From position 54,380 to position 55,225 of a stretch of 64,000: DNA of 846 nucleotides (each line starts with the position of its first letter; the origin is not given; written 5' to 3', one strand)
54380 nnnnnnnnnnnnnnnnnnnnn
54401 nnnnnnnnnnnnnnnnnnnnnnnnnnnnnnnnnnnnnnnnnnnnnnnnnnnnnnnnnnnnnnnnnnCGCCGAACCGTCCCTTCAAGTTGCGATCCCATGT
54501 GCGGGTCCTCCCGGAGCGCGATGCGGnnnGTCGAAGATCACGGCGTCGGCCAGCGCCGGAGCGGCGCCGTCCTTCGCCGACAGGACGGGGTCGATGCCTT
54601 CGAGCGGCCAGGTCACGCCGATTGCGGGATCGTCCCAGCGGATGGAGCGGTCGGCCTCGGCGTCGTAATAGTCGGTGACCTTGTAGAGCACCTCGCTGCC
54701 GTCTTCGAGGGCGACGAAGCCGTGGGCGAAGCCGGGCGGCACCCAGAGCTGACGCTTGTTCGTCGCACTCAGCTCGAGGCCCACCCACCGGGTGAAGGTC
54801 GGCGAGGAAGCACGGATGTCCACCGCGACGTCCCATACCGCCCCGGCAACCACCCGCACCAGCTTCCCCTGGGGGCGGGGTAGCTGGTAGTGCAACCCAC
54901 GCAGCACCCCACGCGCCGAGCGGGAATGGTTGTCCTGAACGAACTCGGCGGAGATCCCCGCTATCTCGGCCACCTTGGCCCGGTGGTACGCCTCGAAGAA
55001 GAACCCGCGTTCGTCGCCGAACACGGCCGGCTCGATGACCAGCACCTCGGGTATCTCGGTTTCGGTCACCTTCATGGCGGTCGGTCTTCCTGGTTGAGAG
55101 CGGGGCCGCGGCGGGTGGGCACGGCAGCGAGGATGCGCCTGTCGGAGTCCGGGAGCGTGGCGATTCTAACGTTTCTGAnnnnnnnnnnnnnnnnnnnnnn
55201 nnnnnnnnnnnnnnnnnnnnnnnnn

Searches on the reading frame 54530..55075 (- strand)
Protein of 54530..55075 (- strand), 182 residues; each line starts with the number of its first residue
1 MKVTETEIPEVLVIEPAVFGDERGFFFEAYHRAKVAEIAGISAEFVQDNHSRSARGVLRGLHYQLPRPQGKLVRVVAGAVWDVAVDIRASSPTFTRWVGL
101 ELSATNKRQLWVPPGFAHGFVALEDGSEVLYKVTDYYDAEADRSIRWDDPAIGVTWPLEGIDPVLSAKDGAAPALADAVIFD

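Call 16: search_protein_families(library=pfam, proteins=[window:54530-55075:-], max_evalue=0.001)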
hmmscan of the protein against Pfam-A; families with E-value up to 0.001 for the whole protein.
window:54530-55075:- (182 aa): 1 family
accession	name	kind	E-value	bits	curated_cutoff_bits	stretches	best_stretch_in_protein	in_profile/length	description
PF00908.23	dTDP_sugar_isom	-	1e-72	243.7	27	1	5-177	1-168/168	dTDP-4-dehydrorhamnose 3,5-epimerase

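Call 37: list_cluster_members(proteins=[window:54530-55075:-, window:53594-54466:-, window:33704-34579:+, window:40859-42166:-, window:63654-63941:-, window:7832-8836:+, window:52761-53594:-, window:39726-40859:-])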
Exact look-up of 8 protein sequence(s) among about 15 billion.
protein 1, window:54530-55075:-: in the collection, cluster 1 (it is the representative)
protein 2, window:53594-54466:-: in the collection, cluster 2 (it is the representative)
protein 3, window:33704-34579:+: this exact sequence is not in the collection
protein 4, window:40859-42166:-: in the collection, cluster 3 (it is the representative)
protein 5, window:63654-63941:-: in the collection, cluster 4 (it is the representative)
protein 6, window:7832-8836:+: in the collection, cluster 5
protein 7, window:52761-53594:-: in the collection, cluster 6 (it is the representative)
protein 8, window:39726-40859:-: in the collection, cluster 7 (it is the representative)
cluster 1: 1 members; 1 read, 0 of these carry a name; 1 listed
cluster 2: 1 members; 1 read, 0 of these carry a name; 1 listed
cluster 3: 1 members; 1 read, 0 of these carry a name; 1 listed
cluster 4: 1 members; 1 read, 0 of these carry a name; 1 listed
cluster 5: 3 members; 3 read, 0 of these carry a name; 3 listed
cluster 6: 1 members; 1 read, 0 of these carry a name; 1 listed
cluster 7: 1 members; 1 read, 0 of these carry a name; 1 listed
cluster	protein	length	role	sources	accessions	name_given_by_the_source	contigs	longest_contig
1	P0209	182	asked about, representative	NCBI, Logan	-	-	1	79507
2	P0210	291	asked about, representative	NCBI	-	-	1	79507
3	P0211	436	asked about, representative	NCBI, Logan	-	-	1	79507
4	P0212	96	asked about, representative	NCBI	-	-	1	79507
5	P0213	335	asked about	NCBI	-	-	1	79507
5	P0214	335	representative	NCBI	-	-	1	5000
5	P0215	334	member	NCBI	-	-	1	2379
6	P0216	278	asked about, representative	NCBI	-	-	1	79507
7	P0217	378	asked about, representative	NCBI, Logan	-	-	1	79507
